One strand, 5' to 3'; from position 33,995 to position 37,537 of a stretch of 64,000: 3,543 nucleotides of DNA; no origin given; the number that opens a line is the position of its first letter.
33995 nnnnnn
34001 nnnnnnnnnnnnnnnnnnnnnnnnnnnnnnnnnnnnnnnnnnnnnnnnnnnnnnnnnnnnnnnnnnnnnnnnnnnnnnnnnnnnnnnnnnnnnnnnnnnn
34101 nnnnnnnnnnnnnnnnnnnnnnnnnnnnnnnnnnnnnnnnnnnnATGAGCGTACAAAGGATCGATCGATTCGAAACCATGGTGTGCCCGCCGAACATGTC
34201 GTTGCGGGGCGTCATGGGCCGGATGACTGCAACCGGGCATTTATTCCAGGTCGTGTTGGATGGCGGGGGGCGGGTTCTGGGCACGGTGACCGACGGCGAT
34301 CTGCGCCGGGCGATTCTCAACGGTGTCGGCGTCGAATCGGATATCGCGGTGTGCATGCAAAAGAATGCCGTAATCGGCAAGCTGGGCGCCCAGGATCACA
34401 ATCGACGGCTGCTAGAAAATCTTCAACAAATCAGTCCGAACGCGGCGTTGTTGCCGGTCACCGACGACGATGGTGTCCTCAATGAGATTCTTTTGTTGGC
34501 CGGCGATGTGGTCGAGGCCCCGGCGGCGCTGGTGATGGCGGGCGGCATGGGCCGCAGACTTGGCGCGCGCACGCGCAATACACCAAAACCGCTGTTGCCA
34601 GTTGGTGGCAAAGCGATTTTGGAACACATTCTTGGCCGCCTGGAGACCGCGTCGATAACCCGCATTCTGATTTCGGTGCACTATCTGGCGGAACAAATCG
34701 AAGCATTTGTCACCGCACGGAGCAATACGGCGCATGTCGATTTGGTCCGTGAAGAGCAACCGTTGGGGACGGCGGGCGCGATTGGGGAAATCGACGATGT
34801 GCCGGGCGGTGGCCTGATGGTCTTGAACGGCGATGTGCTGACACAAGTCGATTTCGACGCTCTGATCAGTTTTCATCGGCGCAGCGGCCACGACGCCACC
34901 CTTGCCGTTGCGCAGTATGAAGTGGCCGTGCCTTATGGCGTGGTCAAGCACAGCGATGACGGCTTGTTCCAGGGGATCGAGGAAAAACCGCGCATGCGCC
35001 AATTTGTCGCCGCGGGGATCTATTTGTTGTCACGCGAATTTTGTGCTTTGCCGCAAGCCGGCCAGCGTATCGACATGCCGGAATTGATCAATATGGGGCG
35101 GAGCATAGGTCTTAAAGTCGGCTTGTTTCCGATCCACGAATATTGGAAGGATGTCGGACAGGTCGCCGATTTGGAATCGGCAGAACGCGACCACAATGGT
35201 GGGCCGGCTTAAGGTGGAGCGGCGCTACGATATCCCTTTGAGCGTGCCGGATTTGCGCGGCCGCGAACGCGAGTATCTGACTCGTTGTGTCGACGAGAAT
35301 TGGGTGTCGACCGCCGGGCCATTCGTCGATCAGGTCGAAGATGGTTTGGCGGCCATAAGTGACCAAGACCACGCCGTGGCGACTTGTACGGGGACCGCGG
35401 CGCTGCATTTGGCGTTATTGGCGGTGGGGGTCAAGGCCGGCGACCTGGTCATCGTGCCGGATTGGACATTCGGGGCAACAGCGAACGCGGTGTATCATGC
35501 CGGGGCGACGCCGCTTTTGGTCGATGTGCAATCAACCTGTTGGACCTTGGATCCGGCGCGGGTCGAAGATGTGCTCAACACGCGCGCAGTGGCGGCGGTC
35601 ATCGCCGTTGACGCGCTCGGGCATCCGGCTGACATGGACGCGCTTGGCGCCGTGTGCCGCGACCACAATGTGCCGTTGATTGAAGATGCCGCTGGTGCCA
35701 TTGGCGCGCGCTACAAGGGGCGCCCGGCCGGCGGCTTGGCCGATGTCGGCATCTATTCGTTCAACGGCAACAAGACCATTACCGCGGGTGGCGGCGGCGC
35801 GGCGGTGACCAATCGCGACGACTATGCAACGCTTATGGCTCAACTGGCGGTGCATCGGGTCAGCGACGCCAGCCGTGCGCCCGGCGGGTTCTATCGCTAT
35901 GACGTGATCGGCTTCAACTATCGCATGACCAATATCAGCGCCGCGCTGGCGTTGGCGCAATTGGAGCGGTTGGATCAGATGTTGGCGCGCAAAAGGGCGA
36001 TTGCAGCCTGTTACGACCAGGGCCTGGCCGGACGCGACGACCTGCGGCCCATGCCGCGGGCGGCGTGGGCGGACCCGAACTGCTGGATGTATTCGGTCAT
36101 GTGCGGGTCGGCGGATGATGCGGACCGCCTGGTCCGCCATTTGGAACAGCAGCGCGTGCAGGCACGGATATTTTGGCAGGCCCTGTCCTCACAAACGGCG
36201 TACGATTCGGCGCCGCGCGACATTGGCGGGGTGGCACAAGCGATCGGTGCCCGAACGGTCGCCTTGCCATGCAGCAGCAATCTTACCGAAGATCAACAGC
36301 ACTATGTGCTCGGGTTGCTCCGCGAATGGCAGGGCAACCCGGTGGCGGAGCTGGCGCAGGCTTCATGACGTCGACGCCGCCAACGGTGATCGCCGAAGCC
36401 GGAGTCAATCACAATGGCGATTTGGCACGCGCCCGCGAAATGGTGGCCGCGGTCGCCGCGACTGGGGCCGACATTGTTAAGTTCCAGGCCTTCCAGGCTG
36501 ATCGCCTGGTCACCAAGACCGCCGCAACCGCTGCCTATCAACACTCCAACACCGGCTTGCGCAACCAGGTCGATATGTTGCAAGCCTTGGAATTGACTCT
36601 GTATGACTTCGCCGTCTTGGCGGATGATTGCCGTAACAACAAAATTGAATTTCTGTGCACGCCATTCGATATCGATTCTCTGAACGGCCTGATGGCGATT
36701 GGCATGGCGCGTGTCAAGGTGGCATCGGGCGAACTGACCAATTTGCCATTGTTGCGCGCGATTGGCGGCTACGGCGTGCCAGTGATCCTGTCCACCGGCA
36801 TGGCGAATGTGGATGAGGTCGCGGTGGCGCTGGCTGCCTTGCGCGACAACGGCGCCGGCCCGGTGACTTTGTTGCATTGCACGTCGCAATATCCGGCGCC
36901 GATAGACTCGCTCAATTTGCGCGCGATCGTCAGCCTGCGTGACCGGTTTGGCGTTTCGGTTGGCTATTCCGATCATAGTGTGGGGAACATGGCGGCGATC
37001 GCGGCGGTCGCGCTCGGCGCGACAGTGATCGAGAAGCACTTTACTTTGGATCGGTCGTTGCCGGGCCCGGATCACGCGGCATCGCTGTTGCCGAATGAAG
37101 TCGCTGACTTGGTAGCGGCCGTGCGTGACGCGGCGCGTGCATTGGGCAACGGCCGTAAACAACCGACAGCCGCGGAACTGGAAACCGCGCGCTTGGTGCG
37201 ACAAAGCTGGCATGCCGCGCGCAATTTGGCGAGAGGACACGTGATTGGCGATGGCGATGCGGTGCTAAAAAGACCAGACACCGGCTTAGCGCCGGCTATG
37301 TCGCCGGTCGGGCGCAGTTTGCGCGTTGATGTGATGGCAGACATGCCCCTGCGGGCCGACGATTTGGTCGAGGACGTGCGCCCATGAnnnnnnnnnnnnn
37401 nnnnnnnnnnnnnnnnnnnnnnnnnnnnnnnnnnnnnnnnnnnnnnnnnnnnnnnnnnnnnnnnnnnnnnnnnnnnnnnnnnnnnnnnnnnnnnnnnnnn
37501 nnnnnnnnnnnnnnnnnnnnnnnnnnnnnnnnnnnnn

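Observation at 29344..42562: Two complete HisH/HisF/PP-loop amidotransferase triads with inverted H/F order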

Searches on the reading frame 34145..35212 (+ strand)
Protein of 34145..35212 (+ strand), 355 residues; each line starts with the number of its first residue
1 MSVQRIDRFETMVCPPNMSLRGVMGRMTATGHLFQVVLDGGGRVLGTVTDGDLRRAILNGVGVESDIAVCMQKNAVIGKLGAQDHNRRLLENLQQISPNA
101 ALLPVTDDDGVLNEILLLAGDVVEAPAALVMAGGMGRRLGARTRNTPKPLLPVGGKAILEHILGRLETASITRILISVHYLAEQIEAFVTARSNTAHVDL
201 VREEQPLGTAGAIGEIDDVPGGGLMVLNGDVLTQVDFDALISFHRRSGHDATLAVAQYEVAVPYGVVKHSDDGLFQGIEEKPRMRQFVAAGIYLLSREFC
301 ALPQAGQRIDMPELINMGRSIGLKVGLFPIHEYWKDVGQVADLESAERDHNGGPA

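Call 5: search_protein_families(library=pfam, proteins=[window:34145-35212:+])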
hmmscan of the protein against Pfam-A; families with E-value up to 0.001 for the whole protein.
window:34145-35212:+ (355 aa): 3 families
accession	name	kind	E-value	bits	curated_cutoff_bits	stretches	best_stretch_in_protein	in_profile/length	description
PF00483.29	NTP_transferase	-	1e-29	104.3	21.2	1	128-349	2-241/245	Nucleotidyl transferase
PF12804.13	NTP_transf_3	-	1.6e-12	48.3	27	1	128-266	1-132/160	MobA-like NTP transferase domain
PF00571.33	CBS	-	1.1e-07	32.5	24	1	13-58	11-56/57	CBS domain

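Call 20: search_protein_families(library=ncbifam, proteins=[window:34145-35212:+], max_evalue=1e-10)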
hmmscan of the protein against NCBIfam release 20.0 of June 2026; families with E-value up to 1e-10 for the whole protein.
window:34145-35212:+ (355 aa): 17 families
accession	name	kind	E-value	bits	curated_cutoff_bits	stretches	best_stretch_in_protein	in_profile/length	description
NF052502.1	man1P_GTase_Rv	exception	9.8e-36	123.3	440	1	128-349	3-229/352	mannose-1-phosphate guanylyltransferase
TIGR03992.1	Arch_glmU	subfamily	2.8e-30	105.5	292.1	1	128-344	3-221/393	bifunctional sugar-1-phosphate nucleotidylyltransferase/acetyltransferase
NF041313.1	UDPGP_AglF_Halo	equivalog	2.7e-22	79.4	400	1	128-348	3-232/234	UTP--glucose-1-phosphate uridylyltransferase AglF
NF045761.1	NAMPUrTaseMurU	equivalog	9.9e-22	77.9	250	1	128-347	3-224/226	N-acetylmuramate alpha-1-phosphate uridylyltransferase MurU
NF049965.1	GlMnHpPGnyltfHddC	equivalog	1.6e-21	77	300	1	128-316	3-188/221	D-glycero-D-manno-heptose 1-phosphate guanosyltransferase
TIGR01208.1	rmlA_long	equivalog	2.1e-16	59.8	320.25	1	128-347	2-231/353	glucose-1-phosphate thymidylyltransferase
NF041173.1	Sug_nt_acttase_Thmprot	equivalog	2.3e-16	59.8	600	1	128-343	3-220/405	bifunctional sugar-1-phosphate nucleotidylyltransferase/acetyltransferase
TIGR02091.1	glgC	equivalog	6.3e-15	55.1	424.9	1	128-341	3-250/364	glucose-1-phosphate adenylyltransferase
NF003670.0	PRK05293.1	equivalog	1.6e-14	53.7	470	0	222-347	119-255/382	glucose-1-phosphate adenylyltransferase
NF045697.1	MurNAcPUrMurU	equivalog_domain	4e-14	52.6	370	1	129-230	1-104/229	N-acetylmuramate alpha-1-phosphate uridylyltransferase MurU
NF010932.0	PRK14352.1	equivalog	4.6e-14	51.9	611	1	125-281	6-163/488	bifunctional UDP-N-acetylglucosamine diphosphorylase/glucosamine-1-phosphate N-acetyltransferase GlmU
TIGR02623.1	G1P_cyt_trans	equivalog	6e-14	52.1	300.25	0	128-190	3-65/255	glucose-1-phosphate cytidylyltransferase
NF010940.0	PRK14360.1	equivalog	7.1e-14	51.2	602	1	130-294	6-175/452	bifunctional UDP-N-acetylglucosamine diphosphorylase/glucosamine-1-phosphate N-acetyltransferase GlmU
TIGR01173.1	glmU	equivalog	1e-13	51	366.85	1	128-296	3-173/452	bifunctional UDP-N-acetylglucosamine diphosphorylase/glucosamine-1-phosphate N-acetyltransferase GlmU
NF010934.1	PRK14354.1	equivalog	1.2e-12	47.1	450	1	128-281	2-153/447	bifunctional UDP-N-acetylglucosamine diphosphorylase/glucosamine-1-phosphate N-acetyltransferase GlmU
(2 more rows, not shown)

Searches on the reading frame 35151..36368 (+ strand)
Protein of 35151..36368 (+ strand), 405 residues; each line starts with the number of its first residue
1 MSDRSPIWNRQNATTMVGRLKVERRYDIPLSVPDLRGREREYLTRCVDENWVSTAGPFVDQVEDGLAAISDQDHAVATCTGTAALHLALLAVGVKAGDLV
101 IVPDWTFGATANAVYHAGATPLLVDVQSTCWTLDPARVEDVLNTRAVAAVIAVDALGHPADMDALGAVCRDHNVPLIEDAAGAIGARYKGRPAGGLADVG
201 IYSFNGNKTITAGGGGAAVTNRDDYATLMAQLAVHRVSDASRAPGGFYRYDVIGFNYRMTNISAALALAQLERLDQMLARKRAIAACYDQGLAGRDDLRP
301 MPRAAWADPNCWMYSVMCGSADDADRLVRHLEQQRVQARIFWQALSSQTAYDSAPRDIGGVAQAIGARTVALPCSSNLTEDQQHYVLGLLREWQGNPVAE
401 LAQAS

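Call 5: search_protein_families(library=pfam, proteins=[window:35151-36368:+])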
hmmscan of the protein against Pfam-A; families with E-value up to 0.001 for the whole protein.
window:35151-36368:+ (405 aa): 5 families
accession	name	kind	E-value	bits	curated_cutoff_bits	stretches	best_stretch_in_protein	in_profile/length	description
PF01041.23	DegT_DnrJ_EryC1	-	4e-98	329.4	19.8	1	35-389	3-358/360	DegT/DnrJ/EryC1/StrS aminotransferase family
PF01053.26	Cys_Met_Meta_PP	-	6.4e-07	28.7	27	1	56-203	51-195/381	Cys/Met metabolism PLP-dependent enzyme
PF00155.27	Aminotran_1_2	-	2.5e-05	24.1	19.7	1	71-177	64-183/361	Aminotransferase class I and II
PF05889.19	SepSecS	-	0.00012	21.3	21.1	1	75-212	79-229/389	O-phosphoseryl-tRNA(Sec) selenium transferase, SepSecS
PF01212.27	Beta_elim_lyase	-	0.00047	20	27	1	57-223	32-214/288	Beta-eliminating lyase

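Call 20: search_protein_families(library=ncbifam, proteins=[window:35151-36368:+], max_evalue=1e-10)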
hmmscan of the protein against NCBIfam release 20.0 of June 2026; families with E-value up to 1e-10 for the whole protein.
window:35151-36368:+ (405 aa): 7 families
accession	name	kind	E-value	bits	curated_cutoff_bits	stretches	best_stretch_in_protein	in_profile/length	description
TIGR04181.1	NHT_00031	hypoth_equivalog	2e-102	342.7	420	1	28-375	1-359/359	LegC family aminotransferase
TIGR03588.1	PseC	equivalog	1.6e-71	241.2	423.5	1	53-391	26-377/380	UDP-4-amino-4,6-dideoxy-N-acetyl-beta-L-altrosamine transaminase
NF008658.2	PRK11658.1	equivalog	4.2e-55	186.9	631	1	28-391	5-374/379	UDP-4-amino-4-deoxy-L-arabinose aminotransferase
NF008687.0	PRK11706.1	equivalog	9.9e-55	185.8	375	1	28-390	2-370/375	dTDP-4-amino-4,6-dideoxygalactose transaminase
TIGR04427.1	PLP_DesI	equivalog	5.8e-49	167.2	650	1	36-391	31-380/390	dTDP-4-dehydro-6-deoxyglucose aminotransferase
TIGR02379.1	ECA_wecE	subfamily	2.5e-45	154.8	434.85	1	28-390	2-371/376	dTDP-4-amino-4,6-dideoxy-D-glucose transaminase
NF011936.0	PRK15407.1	equivalog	6e-39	134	423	1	36-229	45-244/440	lipopolysaccharide biosynthesis protein RfbH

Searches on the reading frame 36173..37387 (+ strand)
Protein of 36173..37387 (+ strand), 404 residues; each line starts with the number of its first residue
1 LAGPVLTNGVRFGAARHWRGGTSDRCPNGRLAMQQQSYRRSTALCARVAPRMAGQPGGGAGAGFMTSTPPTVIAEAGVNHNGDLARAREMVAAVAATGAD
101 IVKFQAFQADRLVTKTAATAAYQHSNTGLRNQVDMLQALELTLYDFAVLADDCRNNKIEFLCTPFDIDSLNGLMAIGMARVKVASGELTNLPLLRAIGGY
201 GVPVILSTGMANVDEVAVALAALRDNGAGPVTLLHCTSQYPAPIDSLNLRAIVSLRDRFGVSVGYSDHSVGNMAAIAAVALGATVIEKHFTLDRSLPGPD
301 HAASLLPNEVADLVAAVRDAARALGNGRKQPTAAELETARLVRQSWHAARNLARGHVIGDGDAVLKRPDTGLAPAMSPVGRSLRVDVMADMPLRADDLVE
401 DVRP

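Call 5: search_protein_families(library=pfam, proteins=[window:36173-37387:+])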
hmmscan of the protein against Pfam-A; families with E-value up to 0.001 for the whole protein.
window:36173-37387:+ (404 aa): 2 families
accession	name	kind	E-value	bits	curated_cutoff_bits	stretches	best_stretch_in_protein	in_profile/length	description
PF03102.20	NeuB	-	3.2e-86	289.1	22.1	1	90-329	1-241/241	NeuB family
PF08666.17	SAF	-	4.2e-07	30.9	21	1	344-399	2-63/63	SAF domain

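Call 6: search_protein_families(library=ncbifam, proteins=[window:36173-37387:+], max_evalue=0.01)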
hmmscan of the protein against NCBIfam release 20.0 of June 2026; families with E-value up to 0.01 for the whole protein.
window:36173-37387:+ (404 aa): 2 families
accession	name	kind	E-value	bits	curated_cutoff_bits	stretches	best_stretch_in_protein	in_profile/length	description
TIGR03569.1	NeuB_NnaB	equivalog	2.2e-114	381.9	399.65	1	71-384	2-320/329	N-acetylneuraminate synthase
TIGR03586.1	PseI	equivalog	4.1e-73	246.4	340.25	1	70-389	2-323/327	pseudaminic acid synthase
